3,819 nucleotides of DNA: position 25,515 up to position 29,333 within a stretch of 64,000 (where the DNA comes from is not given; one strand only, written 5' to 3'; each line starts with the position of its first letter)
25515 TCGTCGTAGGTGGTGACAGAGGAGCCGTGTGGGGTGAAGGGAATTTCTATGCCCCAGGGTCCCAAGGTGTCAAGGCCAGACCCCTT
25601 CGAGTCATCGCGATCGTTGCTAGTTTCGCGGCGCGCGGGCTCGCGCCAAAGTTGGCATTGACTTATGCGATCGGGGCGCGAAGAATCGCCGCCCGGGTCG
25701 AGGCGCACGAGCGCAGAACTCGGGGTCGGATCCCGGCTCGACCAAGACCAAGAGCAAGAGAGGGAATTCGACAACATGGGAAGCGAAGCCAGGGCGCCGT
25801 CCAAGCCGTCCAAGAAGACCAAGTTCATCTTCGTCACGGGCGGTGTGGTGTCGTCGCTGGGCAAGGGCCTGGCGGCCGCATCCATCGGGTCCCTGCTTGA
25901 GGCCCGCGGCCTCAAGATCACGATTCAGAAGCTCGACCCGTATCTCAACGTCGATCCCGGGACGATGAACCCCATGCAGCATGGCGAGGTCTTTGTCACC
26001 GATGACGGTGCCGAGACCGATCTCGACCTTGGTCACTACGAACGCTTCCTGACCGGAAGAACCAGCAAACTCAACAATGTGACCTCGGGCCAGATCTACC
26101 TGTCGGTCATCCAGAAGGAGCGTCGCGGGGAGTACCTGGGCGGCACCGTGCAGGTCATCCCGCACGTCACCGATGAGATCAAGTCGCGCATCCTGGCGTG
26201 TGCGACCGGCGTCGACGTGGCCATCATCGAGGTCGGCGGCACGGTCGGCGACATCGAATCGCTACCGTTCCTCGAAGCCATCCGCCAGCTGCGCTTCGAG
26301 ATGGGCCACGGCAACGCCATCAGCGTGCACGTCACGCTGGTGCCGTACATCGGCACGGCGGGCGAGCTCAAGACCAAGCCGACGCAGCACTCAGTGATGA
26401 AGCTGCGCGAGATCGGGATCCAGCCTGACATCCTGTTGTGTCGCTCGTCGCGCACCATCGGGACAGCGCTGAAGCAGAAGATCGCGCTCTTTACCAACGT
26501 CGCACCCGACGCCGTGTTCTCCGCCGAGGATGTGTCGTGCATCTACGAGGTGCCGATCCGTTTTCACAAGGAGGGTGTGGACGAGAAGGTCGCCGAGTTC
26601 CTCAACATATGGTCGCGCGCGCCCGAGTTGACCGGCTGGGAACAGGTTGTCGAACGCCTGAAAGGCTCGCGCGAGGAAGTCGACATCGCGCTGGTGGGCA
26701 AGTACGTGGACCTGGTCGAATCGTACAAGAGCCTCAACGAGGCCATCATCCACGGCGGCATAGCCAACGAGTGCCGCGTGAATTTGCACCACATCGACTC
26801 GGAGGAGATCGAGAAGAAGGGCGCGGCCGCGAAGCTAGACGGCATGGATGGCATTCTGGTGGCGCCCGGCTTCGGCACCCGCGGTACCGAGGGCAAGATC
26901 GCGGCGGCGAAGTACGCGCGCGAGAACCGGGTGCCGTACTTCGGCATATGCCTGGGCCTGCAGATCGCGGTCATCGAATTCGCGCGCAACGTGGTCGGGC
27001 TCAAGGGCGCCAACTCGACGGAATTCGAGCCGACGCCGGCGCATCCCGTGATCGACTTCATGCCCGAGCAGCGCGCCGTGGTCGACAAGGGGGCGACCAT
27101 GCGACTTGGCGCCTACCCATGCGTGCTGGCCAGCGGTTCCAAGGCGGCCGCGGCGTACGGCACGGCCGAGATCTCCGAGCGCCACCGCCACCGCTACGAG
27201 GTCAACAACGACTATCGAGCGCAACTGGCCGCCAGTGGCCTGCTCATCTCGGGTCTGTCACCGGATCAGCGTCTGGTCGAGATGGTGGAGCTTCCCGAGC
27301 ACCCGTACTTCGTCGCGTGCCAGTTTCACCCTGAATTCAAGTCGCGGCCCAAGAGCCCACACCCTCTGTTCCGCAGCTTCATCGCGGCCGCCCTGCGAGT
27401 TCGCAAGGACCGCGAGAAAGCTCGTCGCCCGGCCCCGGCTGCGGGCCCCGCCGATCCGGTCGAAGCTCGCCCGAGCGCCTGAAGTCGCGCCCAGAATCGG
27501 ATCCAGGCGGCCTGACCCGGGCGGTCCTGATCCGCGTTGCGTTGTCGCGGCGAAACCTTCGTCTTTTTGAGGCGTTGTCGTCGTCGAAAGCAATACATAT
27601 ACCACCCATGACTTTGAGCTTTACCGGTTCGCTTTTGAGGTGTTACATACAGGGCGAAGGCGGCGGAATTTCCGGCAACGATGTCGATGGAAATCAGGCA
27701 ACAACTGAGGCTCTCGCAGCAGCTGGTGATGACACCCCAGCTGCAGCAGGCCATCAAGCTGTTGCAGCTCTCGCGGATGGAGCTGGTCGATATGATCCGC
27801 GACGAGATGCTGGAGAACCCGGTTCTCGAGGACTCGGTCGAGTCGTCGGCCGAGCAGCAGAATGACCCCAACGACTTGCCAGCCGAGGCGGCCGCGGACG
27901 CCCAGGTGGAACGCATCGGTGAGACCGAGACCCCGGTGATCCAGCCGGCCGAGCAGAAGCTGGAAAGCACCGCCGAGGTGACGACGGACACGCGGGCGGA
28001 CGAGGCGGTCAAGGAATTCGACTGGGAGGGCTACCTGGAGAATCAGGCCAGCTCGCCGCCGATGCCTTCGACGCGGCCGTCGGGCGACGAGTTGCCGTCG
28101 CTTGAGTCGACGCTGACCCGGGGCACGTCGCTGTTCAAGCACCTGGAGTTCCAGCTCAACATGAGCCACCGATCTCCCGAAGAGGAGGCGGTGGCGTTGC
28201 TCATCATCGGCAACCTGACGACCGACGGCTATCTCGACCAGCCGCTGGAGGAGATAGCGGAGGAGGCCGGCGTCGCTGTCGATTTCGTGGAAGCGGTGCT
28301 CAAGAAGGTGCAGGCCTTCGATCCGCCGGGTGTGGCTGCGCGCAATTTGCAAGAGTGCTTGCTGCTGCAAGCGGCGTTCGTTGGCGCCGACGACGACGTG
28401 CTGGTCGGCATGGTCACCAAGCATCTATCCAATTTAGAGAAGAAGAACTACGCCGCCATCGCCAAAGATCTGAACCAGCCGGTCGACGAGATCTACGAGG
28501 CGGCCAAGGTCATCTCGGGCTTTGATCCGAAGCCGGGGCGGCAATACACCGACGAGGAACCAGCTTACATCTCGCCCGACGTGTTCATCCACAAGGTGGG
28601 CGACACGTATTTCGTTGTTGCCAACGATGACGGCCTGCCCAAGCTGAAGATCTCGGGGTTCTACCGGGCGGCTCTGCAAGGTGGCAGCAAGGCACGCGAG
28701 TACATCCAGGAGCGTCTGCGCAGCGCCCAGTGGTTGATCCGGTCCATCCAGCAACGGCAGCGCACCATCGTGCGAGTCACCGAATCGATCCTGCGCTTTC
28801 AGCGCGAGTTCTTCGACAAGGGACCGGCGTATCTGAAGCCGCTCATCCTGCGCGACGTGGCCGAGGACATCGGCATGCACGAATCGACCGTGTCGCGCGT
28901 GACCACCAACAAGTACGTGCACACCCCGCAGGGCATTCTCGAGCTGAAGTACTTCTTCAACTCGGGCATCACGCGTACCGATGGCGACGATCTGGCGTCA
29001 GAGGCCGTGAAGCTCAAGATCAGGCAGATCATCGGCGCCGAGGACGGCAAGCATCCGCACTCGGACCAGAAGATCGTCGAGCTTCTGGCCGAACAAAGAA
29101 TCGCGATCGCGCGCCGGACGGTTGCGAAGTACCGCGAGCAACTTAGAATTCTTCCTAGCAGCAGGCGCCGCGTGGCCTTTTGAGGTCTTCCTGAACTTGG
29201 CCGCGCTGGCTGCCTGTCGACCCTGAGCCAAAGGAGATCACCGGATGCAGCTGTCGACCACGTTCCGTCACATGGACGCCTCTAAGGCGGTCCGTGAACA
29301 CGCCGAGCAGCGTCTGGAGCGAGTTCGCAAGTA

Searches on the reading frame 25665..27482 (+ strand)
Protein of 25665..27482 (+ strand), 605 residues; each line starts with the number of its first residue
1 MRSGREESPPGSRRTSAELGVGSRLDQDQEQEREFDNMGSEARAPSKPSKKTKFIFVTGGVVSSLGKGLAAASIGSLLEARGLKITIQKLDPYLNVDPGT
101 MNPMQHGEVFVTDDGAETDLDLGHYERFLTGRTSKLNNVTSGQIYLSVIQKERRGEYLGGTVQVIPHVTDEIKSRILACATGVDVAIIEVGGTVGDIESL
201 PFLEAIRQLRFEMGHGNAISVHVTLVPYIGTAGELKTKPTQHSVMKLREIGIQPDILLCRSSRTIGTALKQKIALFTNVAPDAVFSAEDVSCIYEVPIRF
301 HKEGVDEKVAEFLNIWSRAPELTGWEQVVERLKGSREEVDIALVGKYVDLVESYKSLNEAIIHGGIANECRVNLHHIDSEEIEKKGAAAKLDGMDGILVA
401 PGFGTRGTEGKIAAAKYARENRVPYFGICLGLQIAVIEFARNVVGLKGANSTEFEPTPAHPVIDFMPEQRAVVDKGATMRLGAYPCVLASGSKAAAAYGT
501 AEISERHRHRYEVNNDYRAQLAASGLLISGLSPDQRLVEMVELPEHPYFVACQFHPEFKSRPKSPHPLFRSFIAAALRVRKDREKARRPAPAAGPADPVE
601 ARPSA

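Call 68: search_protein_families(library=pfam, proteins=[window:25665-27482:+], max_evalue=0.001)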
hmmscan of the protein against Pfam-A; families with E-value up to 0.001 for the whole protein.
window:25665-27482:+ (605 aa): 3 families
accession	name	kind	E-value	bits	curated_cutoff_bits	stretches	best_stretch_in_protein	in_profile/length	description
PF06418.20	CTP_synth_N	-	2.1e-124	414.6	26.1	1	53-315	1-265/265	CTP synthase N-terminus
PF00117.34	GATase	-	1.3e-42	146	22.8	1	350-574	2-189/190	Glutamine amidotransferase class-I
PF07722.19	Peptidase_C26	-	1.1e-06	29.1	20.5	1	412-557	95-219/219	Peptidase C26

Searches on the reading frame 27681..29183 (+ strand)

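Call 68: search_protein_families(library=pfam, proteins=[window:27681-29183:+], max_evalue=0.001)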
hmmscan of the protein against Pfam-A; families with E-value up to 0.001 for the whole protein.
window:27681-29183:+ (500 aa): 3 families
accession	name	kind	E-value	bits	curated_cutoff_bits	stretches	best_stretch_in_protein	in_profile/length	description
PF04552.19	Sigma54_DBD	-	3.8e-62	209.2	22.8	1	340-497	2-159/160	Sigma-54, DNA binding domain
PF04963.19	Sigma54_CBD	-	1.1e-56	191.9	22.9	1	141-328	2-185/185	Sigma-54 factor, core binding domain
PF00309.25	Sigma54_AID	-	6.3e-18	64.8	23.8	1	6-50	1-45/46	Sigma-54 factor, Activator interacting domain (AID)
